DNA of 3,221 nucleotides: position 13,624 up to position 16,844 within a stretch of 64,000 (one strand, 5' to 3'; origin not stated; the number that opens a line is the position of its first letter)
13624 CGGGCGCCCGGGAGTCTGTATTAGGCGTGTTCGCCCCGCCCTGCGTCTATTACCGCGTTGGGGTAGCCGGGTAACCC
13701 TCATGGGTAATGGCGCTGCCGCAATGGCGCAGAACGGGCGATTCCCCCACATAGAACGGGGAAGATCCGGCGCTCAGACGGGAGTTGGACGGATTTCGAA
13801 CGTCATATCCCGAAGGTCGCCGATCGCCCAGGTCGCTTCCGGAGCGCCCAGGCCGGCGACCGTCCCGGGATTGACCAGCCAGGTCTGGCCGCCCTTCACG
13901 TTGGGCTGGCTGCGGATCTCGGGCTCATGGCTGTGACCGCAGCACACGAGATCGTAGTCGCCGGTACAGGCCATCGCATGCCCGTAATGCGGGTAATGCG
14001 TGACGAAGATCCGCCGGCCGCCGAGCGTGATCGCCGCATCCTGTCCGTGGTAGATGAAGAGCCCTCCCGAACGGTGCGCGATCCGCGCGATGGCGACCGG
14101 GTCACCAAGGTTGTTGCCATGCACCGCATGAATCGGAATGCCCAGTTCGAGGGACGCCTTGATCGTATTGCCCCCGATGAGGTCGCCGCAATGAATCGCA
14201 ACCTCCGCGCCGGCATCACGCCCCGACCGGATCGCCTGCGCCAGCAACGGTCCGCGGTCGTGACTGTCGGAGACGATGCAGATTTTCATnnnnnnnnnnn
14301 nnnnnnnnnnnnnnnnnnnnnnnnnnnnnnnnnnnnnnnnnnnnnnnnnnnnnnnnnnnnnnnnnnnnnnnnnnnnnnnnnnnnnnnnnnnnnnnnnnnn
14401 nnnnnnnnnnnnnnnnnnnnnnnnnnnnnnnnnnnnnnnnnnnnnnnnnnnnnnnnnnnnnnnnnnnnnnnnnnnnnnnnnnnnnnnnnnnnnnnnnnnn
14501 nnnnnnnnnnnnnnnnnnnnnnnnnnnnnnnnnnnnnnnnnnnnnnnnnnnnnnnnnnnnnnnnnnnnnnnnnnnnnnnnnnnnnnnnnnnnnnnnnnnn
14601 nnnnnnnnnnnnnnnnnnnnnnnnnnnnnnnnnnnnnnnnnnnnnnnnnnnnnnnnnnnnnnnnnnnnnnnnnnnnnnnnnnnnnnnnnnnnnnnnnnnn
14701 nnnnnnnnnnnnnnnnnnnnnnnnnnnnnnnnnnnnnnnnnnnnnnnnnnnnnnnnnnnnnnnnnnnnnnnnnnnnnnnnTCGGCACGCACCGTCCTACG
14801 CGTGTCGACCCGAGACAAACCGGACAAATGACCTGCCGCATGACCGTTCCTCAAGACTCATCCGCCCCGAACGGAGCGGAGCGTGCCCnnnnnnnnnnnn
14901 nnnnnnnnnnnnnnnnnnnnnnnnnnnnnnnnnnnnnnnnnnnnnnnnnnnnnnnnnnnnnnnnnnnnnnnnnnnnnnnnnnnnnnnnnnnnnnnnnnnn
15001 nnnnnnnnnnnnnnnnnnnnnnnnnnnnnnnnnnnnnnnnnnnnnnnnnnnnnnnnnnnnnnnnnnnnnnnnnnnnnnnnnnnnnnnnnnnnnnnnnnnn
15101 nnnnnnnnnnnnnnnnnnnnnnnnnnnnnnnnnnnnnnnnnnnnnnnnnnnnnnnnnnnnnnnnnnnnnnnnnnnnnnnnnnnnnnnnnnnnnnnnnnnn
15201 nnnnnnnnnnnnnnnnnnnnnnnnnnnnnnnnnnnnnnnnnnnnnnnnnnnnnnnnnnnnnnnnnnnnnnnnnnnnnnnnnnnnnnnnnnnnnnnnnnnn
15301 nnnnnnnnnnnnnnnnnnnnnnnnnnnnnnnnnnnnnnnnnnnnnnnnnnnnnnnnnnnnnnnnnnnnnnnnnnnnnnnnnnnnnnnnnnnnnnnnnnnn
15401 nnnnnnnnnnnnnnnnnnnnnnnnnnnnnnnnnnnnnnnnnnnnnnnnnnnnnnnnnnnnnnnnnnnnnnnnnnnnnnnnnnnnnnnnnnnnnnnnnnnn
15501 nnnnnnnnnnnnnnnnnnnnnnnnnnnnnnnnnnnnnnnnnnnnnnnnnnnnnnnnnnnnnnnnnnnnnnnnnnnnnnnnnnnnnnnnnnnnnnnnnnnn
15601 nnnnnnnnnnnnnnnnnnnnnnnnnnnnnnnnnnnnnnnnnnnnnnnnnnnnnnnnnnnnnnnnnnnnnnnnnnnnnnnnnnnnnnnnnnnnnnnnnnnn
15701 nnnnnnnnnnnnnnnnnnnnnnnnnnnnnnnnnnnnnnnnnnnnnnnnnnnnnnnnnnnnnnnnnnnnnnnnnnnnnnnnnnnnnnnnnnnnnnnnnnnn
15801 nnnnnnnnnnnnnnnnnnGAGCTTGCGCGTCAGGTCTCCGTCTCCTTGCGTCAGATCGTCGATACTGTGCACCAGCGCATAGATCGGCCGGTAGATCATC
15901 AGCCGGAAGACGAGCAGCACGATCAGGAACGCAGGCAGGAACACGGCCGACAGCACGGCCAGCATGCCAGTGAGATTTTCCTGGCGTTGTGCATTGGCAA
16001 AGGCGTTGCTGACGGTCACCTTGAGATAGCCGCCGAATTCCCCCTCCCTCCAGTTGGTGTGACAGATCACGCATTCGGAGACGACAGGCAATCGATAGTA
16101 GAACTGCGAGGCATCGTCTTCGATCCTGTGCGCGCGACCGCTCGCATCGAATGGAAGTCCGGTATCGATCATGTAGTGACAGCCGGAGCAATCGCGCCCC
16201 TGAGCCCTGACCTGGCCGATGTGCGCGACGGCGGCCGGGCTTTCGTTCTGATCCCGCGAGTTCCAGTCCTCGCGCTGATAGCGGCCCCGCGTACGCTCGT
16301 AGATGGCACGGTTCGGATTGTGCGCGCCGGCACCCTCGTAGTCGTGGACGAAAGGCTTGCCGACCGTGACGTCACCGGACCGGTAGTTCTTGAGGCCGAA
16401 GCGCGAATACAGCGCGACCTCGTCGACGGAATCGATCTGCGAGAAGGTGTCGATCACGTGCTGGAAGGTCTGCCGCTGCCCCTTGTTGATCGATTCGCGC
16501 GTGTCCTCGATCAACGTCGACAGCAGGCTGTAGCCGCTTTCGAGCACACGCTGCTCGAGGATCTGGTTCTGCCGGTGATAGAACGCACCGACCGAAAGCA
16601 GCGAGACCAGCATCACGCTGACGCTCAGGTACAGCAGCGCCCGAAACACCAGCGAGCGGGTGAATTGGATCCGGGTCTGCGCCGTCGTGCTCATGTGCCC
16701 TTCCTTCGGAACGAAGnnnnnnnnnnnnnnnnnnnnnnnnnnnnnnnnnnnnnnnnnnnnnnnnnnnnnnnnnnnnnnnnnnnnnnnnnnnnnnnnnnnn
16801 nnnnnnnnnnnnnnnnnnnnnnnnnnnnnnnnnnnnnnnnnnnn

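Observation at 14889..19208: Exported tail-less [NiFe]-hydrogenase co-transcribed with a di-haem chemoreceptor: candidate hydrogenase-coupled H2/redox taxis sensor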

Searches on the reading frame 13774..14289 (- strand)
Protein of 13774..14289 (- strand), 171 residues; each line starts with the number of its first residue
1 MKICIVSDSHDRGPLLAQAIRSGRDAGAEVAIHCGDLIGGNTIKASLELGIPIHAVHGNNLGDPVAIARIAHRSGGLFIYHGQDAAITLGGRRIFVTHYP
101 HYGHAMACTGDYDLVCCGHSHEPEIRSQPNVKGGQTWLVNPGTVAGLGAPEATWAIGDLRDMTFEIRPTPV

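Call 3: search_protein_families(library=pfam, proteins=[window:13774-14289:-], max_evalue=0.01)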
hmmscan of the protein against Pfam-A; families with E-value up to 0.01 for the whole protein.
window:13774-14289:- (171 aa): 2 families
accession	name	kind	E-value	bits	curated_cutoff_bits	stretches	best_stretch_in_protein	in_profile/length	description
PF12850.12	Metallophos_2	-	1.6e-28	100.1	27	1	1-161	1-153/154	Calcineurin-like phosphoesterase superfamily domain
PF00149.33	Metallophos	-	2.3e-06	28.6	21.5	1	1-123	1-191/191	Calcineurin-like phosphoesterase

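Call 4: search_protein_families(library=ncbifam, proteins=[window:13774-14289:-], max_evalue=0.01)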
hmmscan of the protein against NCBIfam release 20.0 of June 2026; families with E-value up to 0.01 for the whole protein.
window:13774-14289:- (171 aa): 2 families
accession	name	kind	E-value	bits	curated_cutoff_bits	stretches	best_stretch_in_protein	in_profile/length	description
TIGR00040.1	yfcE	subfamily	2.6e-13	50.4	56.25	1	1-151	1-142/158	YfcE family phosphodiesterase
NF006988.0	PRK09453.1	equivalog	1.9e-07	31.1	117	1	86-145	92-147/183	phosphodiesterase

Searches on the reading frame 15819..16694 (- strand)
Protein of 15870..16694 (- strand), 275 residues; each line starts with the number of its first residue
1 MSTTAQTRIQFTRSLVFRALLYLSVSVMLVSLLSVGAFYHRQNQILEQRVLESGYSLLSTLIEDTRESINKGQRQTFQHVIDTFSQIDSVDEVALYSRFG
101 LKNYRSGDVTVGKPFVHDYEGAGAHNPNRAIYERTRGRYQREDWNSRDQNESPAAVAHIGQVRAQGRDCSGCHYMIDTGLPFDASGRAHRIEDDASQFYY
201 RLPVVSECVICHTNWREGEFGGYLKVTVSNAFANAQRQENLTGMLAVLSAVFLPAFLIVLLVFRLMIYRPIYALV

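Call 42: find_related_loci(query=A1, collection=genome_contigs, flank=7000)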
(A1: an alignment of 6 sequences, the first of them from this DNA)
Query A1 (292 aa) in genome_contigs; peptide patterns used: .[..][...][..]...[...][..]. (x = any residue, [..] = any of these).
61 stretches matched a pattern; 46 encode a relative of the query (tblastn E <= 1e-3); 46 distinct loci.
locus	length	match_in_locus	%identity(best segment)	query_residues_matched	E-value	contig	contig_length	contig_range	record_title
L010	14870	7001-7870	61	1-292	6e-128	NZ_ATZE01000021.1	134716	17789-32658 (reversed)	Sedimenticola selenatireducens DSM 17993 A3GODRAFT_scaffold_17.18_C, whole genome shotgun sequence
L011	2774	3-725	57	52-292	2e-86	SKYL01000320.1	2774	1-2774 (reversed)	MAG: Halorhodospira sp. isolate CSSed162cmB_289 CSSed16-2cmB-228985, whole genome shotgun sequence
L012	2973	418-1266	46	9-292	9e-79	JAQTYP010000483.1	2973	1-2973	MAG: Methylomonas sp. isolate STC_4 NODE_122343_length_2973_cov_2.600141_Sandtown_C, whole genome shotgun sequence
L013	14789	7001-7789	42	5-267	1e-74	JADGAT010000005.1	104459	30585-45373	MAG: SAR324 cluster bacterium isolate nPCRbin10 nPCR_bin10_NODE_5_length_104459_cov_11.030513, whole genome shotgun sequ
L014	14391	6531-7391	44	4-292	1e-74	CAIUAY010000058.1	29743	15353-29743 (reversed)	MAG: uncultured Chromatium sp. isolate I2_bin-149 genome assembly, contig: bin-149:058/277, whole genome shotgun sequenc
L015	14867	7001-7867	45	1-292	2e-73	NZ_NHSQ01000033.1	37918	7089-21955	Thiocystis minor strain DSM 178 scaffold0033, whole genome shotgun sequence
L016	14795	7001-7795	46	5-271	2e-70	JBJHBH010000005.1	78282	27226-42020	MAG: Desulfuromonadales bacterium isolate SF2967_J5348.semibin_refined.095 NODE_414_length_78282_cov_1.718303, whole gen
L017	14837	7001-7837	41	7-285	3e-68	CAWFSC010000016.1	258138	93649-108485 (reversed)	MAG: uncultured Gammaproteobacteria bacterium isolate MFD00905.bin.2.43 genome assembly, contig: contig_52324, whole gen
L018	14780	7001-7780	42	10-269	8e-64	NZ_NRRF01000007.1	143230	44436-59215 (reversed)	Thiocystis violacea strain DSM 208 scaffold0007, whole genome shotgun sequence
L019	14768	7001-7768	41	14-269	3e-62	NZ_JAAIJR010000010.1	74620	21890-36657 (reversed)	Thiorhodococcus mannitoliphagus strain DSM 18266 NODE_10_length_74620_cov_23.8278, whole genome shotgun sequence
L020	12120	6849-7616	41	15-269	4e-61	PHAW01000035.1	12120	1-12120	MAG: Deltaproteobacteria bacterium HGW-Deltaproteobacteria-3 bjp_ig2157_scaffold_1125, whole genome shotgun sequence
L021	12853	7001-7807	40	2-269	5e-61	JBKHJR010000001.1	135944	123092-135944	MAG: Desulfurivibrionaceae bacterium isolate D5M12_11 NODE_17_length_135944_cov_10.085548, whole genome shotgun sequence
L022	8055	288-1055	42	15-269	3e-61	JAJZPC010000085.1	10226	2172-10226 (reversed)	MAG: Deltaproteobacteria bacterium isolate SKS1.bin10 NODE_11603_length_10226_cov_5.263590, whole genome shotgun sequenc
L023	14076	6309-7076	42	15-269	5e-60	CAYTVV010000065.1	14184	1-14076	MAG TPA_asm: uncultured Desulfurivibrio sp. isolate ERP113451_co7_199 genome assembly, contig: NODE_3230_length_14184_co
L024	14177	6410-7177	41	15-269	5e-60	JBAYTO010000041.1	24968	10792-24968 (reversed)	MAG: Desulfurivibrionaceae bacterium isolate SO_2016_LW3_10 scaffold02899_LW162_2016, whole genome shotgun sequence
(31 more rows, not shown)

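Call 49: search_protein_families(library=pfam, proteins=[window:15888-16694:-], max_evalue=1)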
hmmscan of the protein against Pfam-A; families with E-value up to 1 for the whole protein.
seq(269 aa): 7 families
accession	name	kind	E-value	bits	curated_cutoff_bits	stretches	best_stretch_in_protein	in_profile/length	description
PF22113.1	Mtrc-MtrF_II-IV_dom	-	0.0041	17.1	30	1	152-216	76-131/176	Outer membrane cytochrome MtrC/MtrF-like, domains II/IV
PF22571.1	LiaI-LiaF-TM_PspC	-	0.025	14.8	27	1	229-267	67-107/142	PspC transmembrane region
PF17529.7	DUF5450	-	0.039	14.4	25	1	111-173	32-93/161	Family of unknown function (DUF5450)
PF14522.11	Cytochrome_C7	-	0.044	14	24.8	1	157-214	4-50/67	Cytochrome c7 and related cytochrome c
PF02085.21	Cytochrom_CIII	-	0.057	14.2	22.9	1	150-216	17-86/101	Class III cytochrome C family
PF01544.23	CorA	-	0.076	12.8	27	0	234-258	226-250/292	CorA-like Mg2+ transporter protein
PF09601.15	DUF2459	-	0.084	13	27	1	7-77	57-125/171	Protein of unknown function (DUF2459)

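Call 50: find_homologous_proteins(query=window:15888-16694:-, max_evalue=0.001)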
Query seq(269 aa): 1041 candidates shared short words with the query, none scored E <= 0.001.

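Call 55: predict_structure(alignment_id=A2)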
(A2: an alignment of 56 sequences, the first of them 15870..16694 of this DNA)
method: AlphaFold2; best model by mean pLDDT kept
length: 275 residues; sequences in the alignment: 56
mean_pLDDT: 88.9   pTM: 0.82
mean pLDDT of the five models: 88.9, 88.5, 88.4, 87.0, 86.8
residues with pLDDT >= 90: 182; 70-90: 75; 50-70: 10; < 50: 8
segments of 3 or more residues with pLDDT < 50: 1-8
pLDDT, mean of each block of 10 residues (from residue 1): 45 73 89 91 93 97 94 92 95 95 95 85 81 93 90 91 90 90 96 95 93 92 96 90 91 90 82 76
secondary structure, 60 per line:
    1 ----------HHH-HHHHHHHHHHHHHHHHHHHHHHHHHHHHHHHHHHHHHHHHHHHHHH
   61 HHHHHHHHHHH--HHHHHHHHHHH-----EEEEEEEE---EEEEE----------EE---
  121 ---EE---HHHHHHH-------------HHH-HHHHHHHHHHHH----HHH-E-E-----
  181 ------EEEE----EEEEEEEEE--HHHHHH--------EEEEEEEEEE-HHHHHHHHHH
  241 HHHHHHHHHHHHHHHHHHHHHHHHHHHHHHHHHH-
elements in order: H15-71 H74-84 E90-97 E101-105 H129-135 H153-164 E187-190 E195-203 H206-211 E220-229 H231-274

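Call 58: fold_search(model_id=the predicted structure, library=pdb)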
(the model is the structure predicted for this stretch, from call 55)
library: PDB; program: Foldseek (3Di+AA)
matches with E <= 10: 401; with E <= 0.001: 1
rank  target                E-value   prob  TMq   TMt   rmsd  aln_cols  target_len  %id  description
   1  9a5d_A                3.5e-05  1.00  0.45  0.23   8.1       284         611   12  Integrative model of WALK-YYCH by crosslinking MS and deep learning (released 2024-09-18)
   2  2p7j_B                1.6e-03  0.96  0.26  0.26  10.9       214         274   11  Crystal structure of the domain of putative sensory box/GGDEF family protein from Vibrio parahaemolyticus (released 2007-05-01)
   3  7dud_A                1.9e-03  1.00  0.34  0.58   8.6       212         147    8  Crystal Structure of erWalK (released 2022-01-19)
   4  3lie_A                2.3e-03  0.98  0.29  0.30  10.1       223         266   12  Crystal Structure of the extracellular domain of the putative histidine kinase vpHK1S-Z8 (released 2010-05-05)
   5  3lie_B                2.3e-03  0.97  0.29  0.30  10.3       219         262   11  Crystal Structure of the extracellular domain of the putative histidine kinase vpHK1S-Z8 (released 2010-05-05)
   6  3b42_A                2.4e-03  0.97  0.21  0.41  14.6       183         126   12  Periplasmic sensor domain of chemotaxis protein GSU0935 (released 2008-04-08)
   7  2p7j_A                3.3e-03  0.91  0.26  0.27  10.6       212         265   11  Crystal structure of the domain of putative sensory box/GGDEF family protein from Vibrio parahaemolyticus (released 2007-05-01)
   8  3lid_B                3.5e-03  0.96  0.28  0.28  10.0       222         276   10  Crystal Structure of the extracellular domain of the putative histidine kinase vpHK1S-Z8 (released 2010-05-05)
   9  3b42_B                3.7e-03  0.96  0.21  0.41  14.3       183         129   13  Periplasmic sensor domain of chemotaxis protein GSU0935 (released 2008-04-08)
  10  4ywz_B                4.5e-03  1.00  0.31  0.55   9.1       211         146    7  Crystal structure of the extracellular receptor domain of the essential sensor kinase WalK from Staphylococcus aureus (released 2016-03-30)
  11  3lid_A                7.0e-03  0.97  0.30  0.30   9.7       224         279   10  Crystal Structure of the extracellular domain of the putative histidine kinase vpHK1S-Z8 (released 2010-05-05)
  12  4ywz_A                8.0e-03  0.98  0.30  0.51  11.1       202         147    8  Crystal structure of the extracellular receptor domain of the essential sensor kinase WalK from Staphylococcus aureus (released 2016-03-30)
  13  6w3r_B                1.1e-02  0.87  0.26  0.28  10.5       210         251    8  Crystal structure of ligand-binding domain of Campylobacter jejuni chemoreceptor Tlp3 in complex with 3-methylisoleuci (released 2020-05-20)
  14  3lif_A                1.2e-02  0.85  0.25  0.28  11.0       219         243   11  Crystal Structure of the extracellular domain of the putative histidine kinase rpHK1S-Z16 (released 2010-05-05)
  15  3by9_A                1.3e-02  0.54  0.26  0.27  18.5       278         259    9  Crystal structure of the V. cholerae Histidine Kinase DctB Sensor Domain (released 2008-08-12)
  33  5b82                  4.7e-02  0.89  0.29  0.46   8.5       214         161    9  Crystal structure of the cyanobacterial heme-protein Tll0287 (released 2017-05-03)
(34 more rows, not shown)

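Call 79: search_protein_representatives(protein=window:15870-16694:-)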
Query: 275 residues. Proteins with E-value up to 0.001 (for the whole library): 98; up to 1e-10: 62; up to 1e-30: 51. The best 98 are listed.
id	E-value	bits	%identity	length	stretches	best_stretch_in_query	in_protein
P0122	1.9e-121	420.9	68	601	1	4-275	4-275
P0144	7.1e-81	288.0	49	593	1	7-275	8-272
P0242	1.4e-80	287.0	47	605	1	8-274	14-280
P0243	7.0e-79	281.4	48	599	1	5-274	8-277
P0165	2.7e-76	272.9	48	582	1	8-272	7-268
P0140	1.9e-75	270.2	45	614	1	7-275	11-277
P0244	2.1e-72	260.2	48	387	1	20-275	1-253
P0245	5.8e-71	255.5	46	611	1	5-272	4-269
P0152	3.3e-69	249.7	46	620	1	10-275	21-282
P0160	9.5e-69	248.2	42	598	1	1-273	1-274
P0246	1.3e-68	247.7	43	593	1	6-274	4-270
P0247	1.2e-67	244.6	41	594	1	6-275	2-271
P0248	3.0e-67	243.3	42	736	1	7-267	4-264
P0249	7.7e-65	235.4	39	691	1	10-274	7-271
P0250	1.4e-63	231.3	35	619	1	6-272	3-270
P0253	1.8e-60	221.1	42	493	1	9-271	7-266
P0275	2.3e-41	158.5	35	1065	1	13-264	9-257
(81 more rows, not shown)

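Call 83: find_encoding_contigs(protein=P0253, flank=6000, max_places=3)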
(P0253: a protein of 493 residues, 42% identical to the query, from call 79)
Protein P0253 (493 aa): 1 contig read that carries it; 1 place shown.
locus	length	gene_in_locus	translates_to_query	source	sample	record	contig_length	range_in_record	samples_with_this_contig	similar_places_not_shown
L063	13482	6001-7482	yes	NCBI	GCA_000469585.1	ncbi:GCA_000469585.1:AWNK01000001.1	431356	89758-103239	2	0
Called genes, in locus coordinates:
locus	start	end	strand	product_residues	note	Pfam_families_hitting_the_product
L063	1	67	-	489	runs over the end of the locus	PF00478:IMPDH, PF01070:FMN_dh, PF00571:CBS, PF00977:His_biosynth (faint), PF03060:NMO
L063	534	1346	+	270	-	PF01841:Transglut_core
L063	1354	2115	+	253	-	PF05013:FGase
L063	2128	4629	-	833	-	PF02687:FtsX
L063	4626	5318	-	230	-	PF02463:SMC_N (faint), PF00005:ABC_tran, PF13304:AAA_21 (faint)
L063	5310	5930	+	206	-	PF25182:NonGDSL, PF00657:Lipase_GDSL, PF13472:Lipase_GDSL_2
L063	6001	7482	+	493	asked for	PF00990:GGDEF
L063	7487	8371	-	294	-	PF07949:YbbR (faint)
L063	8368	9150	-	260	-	PF19293:CdaA_N, PF02457:DAC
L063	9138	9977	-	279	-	PF00809:Pterin_bind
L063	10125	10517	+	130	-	PF01809:YidD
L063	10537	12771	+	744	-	PF00403:HMA, PF00122:E1-E2_ATPase, PF00702:Hydrolase, PF08282:Hydrolase_3 (faint)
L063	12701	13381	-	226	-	PF01553:Acyltransferase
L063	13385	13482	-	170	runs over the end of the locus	PF00293:NUDIX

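Call 84: find_encoding_contigs(protein=P0275, flank=6000, max_places=3)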
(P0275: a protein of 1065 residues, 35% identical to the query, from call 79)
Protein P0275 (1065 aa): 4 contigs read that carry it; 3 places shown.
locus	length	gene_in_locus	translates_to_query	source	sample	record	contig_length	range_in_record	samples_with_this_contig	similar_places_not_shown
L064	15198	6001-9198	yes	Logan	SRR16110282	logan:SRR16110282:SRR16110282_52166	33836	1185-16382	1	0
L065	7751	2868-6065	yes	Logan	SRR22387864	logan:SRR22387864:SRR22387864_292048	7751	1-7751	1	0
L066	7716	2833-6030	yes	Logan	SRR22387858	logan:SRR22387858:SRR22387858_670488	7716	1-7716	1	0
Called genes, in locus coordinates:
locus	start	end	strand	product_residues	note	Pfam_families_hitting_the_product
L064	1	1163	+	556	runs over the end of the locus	PF22521:HypF_C_2 (weak)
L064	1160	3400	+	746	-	PF00708:Acylphosphatase, PF07503:zf-HYPF, PF01300:Sua5_yciO_yrdC, PF17788:HypF_C, PF22521:HypF_C_2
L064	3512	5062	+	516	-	PF00374:NiFeSe_Hases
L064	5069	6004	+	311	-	PF01058:Oxidored_q6, PF14720:NiFe_hyd_SSU_C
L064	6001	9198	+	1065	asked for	PF00512:HisKA, PF02518:HATPase_c, PF00072:Response_reg, PF01627:Hpt (weak)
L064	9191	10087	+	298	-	PF00072:Response_reg, PF00990:GGDEF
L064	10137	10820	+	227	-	-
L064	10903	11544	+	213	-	-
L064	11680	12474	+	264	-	PF02492:cobW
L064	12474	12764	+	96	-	PF01455:HupF_HypC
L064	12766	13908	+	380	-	PF01924:HypD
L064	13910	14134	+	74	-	-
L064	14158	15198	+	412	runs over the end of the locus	-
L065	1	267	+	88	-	?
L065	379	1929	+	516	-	PF00374:NiFeSe_Hases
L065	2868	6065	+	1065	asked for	PF00512:HisKA, PF02518:HATPase_c, PF00072:Response_reg, PF01627:Hpt (weak)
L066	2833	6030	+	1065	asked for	PF00512:HisKA, PF02518:HATPase_c, PF00072:Response_reg, PF01627:Hpt (weak)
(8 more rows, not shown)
